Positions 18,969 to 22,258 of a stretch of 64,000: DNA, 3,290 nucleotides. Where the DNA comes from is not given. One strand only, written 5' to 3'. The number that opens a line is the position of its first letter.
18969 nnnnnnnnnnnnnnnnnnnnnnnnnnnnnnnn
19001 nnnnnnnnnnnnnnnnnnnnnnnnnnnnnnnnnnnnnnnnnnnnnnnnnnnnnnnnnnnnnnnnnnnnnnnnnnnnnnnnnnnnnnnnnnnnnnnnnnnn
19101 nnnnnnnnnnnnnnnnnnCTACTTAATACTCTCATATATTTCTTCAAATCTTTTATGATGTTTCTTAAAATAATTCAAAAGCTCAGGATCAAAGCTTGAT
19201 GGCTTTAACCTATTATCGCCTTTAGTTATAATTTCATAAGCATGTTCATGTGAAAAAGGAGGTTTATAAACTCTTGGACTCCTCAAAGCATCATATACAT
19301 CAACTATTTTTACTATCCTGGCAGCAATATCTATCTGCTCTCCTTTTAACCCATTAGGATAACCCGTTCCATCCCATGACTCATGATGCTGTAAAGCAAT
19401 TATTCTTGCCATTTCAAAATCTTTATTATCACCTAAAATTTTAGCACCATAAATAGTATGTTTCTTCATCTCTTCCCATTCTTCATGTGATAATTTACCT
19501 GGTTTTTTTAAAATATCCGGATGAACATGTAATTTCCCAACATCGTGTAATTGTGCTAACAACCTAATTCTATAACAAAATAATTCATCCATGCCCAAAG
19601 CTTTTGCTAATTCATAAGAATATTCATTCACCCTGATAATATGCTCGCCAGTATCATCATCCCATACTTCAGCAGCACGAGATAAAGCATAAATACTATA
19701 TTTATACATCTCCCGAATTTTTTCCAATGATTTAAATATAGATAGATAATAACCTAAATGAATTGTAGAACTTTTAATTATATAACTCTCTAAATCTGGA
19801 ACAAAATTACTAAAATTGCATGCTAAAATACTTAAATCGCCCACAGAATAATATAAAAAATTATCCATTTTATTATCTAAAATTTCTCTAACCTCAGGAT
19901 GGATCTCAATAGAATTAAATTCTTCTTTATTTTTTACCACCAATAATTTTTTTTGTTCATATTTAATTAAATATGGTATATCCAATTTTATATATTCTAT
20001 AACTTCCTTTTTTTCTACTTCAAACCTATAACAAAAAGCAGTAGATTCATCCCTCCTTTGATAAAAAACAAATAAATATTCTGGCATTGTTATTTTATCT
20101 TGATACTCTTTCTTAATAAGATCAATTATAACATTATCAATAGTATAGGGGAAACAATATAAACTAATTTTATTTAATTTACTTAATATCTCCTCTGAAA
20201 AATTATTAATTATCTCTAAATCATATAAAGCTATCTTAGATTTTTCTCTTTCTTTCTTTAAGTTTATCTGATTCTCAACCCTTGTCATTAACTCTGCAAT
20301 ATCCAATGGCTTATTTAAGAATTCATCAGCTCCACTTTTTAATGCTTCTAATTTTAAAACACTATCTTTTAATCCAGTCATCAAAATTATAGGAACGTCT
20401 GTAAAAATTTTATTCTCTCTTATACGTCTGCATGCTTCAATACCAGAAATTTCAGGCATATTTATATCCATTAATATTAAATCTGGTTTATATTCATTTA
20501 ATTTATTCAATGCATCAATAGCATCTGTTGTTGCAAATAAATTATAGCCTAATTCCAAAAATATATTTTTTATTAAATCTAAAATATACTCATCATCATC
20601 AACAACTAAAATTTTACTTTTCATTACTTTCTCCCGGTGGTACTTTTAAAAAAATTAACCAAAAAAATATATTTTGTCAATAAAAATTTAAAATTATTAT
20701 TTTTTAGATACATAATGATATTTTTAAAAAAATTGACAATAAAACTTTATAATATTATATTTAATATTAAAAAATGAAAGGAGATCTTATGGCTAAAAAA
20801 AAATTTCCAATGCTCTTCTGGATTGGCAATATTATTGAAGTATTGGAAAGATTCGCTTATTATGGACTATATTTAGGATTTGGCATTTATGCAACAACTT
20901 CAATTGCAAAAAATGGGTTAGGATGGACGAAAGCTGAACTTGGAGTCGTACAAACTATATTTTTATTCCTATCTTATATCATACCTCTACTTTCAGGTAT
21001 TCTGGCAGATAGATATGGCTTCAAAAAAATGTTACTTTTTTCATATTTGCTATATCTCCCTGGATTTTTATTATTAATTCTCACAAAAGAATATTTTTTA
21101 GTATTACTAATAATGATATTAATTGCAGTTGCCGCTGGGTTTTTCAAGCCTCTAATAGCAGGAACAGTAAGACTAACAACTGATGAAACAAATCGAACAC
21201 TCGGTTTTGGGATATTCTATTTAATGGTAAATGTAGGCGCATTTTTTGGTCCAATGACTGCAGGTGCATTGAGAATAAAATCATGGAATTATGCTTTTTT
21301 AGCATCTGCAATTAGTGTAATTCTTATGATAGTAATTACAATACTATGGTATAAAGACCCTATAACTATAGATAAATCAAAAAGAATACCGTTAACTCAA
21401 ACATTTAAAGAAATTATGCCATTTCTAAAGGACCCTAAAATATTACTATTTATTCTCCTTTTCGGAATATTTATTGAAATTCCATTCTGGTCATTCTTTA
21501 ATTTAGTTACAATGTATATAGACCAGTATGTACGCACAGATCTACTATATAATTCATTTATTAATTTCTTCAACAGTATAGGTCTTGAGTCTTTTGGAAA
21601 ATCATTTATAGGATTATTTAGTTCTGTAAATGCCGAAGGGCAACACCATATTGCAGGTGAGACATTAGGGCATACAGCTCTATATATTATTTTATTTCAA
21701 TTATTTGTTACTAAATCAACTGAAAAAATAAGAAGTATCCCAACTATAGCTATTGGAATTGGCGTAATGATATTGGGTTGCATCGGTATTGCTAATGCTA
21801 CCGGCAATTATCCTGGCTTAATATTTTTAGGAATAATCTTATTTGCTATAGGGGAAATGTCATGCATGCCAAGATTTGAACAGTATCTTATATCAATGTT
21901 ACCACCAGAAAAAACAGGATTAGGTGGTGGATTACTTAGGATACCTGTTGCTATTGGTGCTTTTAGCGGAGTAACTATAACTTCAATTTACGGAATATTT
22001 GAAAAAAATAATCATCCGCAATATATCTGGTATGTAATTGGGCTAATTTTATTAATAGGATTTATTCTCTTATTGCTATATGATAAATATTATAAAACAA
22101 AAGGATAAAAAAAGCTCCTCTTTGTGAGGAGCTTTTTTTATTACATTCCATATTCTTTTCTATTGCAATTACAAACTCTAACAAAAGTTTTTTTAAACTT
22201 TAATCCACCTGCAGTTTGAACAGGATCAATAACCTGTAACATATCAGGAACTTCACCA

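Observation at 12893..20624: Six overlapping minus-strand genes: HD-GYP response regulator / NfeD / SPFH / U32 Fe-S protein / putative beta-barrel / B12-radical SAM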

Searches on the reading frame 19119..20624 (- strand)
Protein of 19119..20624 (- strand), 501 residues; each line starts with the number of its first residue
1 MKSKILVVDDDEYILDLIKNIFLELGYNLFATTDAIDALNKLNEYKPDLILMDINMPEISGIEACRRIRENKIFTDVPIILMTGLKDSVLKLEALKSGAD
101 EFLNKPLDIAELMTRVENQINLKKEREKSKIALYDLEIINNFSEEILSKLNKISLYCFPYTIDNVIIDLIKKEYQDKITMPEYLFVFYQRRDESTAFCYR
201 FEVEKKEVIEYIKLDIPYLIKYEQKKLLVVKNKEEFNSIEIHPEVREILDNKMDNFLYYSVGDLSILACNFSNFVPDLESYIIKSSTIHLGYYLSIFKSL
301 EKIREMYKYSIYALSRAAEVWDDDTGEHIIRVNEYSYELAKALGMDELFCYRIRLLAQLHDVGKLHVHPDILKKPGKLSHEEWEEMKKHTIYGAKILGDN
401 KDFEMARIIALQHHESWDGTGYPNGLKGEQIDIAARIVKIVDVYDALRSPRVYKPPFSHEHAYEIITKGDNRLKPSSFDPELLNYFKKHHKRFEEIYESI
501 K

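Call 4: search_protein_families(library=pfam, proteins=[window:19119-20624:-], max_evalue=0.01)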
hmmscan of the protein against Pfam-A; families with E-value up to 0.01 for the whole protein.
window:19119-20624:- (501 aa): 3 families
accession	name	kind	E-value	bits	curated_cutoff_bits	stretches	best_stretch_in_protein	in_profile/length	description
PF00072.30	Response_reg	-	1.8e-29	102.5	30.2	1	5-117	1-111/111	Response regulator receiver domain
PF13487.12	HD_5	-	2.6e-27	96.1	27.2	1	327-471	16-163/170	HD domain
PF01966.28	HD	-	1.3e-19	71.1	22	1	326-446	2-115/116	HD domain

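Call 5: search_protein_families(library=ncbifam, proteins=[window:19119-20624:-], max_evalue=0.01)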
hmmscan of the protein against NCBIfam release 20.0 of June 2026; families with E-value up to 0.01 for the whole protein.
window:19119-20624:- (501 aa): 99 families (the best 25 are shown)
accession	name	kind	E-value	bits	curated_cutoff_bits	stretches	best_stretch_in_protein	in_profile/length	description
NF053512.1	nitric_RR_NosR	exception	9.8e-50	169.8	400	2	298-494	165-358/422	response regulator c-di-GMP phosphodiesterase, NosR family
TIGR02154.1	PhoB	equivalog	1.5e-27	96.4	296.2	1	1-157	1-157/226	phosphate regulon transcriptional regulator PhoB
NF040689.1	MtrAB_MtrA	equivalog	7.9e-27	94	300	1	5-160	1-152/219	MtrAB system response regulator MtrA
NF007135.0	PRK09581.1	equivalog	1.8e-26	92.9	474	1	1-124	1-124/457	PleD family two-component system response regulator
NF045944.1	ResRegRpaBCyano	equivalog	8.4e-24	84.2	330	1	6-139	1-131/229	response regulator transcription factor RpaB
NF040534.1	resp_reg_YycF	equivalog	7.2e-23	81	340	1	4-128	2-123/231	response regulator YycF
NF041733.1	resp_reg_CseB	equivalog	1.7e-22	80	350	1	4-124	2-119/228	two-component system response regulator CseB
NF045717.1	DVU0259_DivK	exception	2.2e-22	79.4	160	1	1-120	1-116/117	DVU0259 family response regulator domain-containing protein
NF008469.0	PRK11361.1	equivalog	5.7e-22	78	714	1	3-128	5-128/461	acetoacetate metabolism transcriptional regulator AtoC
NF008034.0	PRK10766.1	equivalog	9.4e-22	77.6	275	1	1-144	1-141/231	two-component system response regulator TorR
NF008296.0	PRK11083.1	equivalog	1.3e-20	73.8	273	1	2-127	3-125/228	two-component system response regulator CreB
NF047793.1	ResRegPgtA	equivalog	2.6e-20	72.6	650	1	3-125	6-126/414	two-component system response regulator PgtA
NF033117.2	vanR_ACDEGLN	exception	2.7e-20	72.9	350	1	5-128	1-121/226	VanR-ABDEGLN family response regulator transcription factor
NF007005.1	PRK09468.1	equivalog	3.9e-20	72.3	331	1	2-123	3-122/237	osmolarity response regulator transcription factor OmpR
NF006900.1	PRK09390.1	equivalog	1.2e-19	70.7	255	1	3-130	5-130/203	response regulator FixJ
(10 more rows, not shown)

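Call 71: search_solved_structures(query=window:19119-20624:-, max_evalue=1e-15)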
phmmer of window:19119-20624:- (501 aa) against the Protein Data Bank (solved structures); distinct sequences matched with E-value up to 1e-15: 31.
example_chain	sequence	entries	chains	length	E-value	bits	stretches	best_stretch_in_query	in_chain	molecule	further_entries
4mcw_A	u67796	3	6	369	1.7e-43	152.2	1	299-490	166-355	Metal dependent phosphohydrolase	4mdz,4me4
5z7c_A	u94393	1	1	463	2.8e-27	98.7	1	316-467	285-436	3'3'-cGAMP-specific phosphodiesterase 3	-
4r8z_A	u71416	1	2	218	8.3e-25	90.5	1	304-496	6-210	Cyclic di-GMP phosphodiesterase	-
9g85_A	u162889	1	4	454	4.2e-21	78.3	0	1-121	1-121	Response regulator PleD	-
2wb4_A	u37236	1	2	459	4.2e-21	78.3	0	1-121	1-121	DIGUANYLATE CYCLASE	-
9g86_A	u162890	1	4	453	9.6e-21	77.2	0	3-121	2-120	Response regulator PleD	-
1w25_A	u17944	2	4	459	9.7e-21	77.1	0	3-121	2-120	STALKED-CELL DIFFERENTIATION CONTROLLING PROTEIN | RESPONSE REGULATOR PLED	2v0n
1mvo_A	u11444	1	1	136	4.1e-20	75.1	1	1-121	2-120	PhoP response regulator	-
2zwm_A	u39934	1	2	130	4.7e-20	74.9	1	1-123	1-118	Transcriptional regulatory protein yycF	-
9xzo_A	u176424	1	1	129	6.1e-20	74.5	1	3-117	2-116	De novo protein M1X0B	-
3f6p_A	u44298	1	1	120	6.7e-20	74.4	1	1-119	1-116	Transcriptional regulatory protein yycF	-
8svz_A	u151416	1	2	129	2.3e-19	72.6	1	3-125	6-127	Two-component response regulator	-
8fk2_A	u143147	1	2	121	2.7e-19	72.4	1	3-120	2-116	Putative response regulator CovR VicR-like protein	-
9dvt_R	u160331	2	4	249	2.7e-19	72.4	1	1-118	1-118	DNA-binding dual master transcriptional regulator RpaA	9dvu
2gwr_A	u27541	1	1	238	9.8e-19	70.5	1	1-139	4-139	DNA-binding response regulator mtrA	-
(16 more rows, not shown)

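Call 77: search_protein_families(library=padloc, proteins=[window:19119-20624:-], max_evalue=0.001)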
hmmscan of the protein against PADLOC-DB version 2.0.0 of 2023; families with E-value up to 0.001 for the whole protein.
window:19119-20624:- (501 aa): 4 families
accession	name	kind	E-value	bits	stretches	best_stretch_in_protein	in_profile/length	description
PDLC04055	PD-T4-6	-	8.3e-08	29.4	1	2-128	365-491/496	-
PDLC00405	SduA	-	3.1e-05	21.6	1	3-62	7-66/323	DUF4263 domain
PDLC01254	Cas3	-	0.00017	19.8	1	327-429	11-98/164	CAS-I; effector_G3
PDLC01765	Cas3c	-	0.00032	17.7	1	309-417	11-95/612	-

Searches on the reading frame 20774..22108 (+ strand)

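Call 4: search_protein_families(library=pfam, proteins=[window:20774-22108:+], max_evalue=0.01)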
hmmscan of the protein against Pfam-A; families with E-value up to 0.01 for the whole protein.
window:20774-22108:+ (444 aa): 4 families
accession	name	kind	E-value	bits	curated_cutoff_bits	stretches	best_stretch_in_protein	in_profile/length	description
PF07690.21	MFS_1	-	1.4e-36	126.6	33.4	2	32-251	8-231/347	Major Facilitator Superfamily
PF11384.13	DUF3188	-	0.0002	21.3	24.6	1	311-339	14-44/50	Protein of unknown function (DUF3188)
PF12832.13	MFS_1_like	-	0.002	17.7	25.2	1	49-261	29-251/373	MFS_1 like family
PF06609.19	TRI12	-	0.0028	16.6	23.2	1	68-196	92-220/599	Fungal trichothecene efflux pump (TRI12)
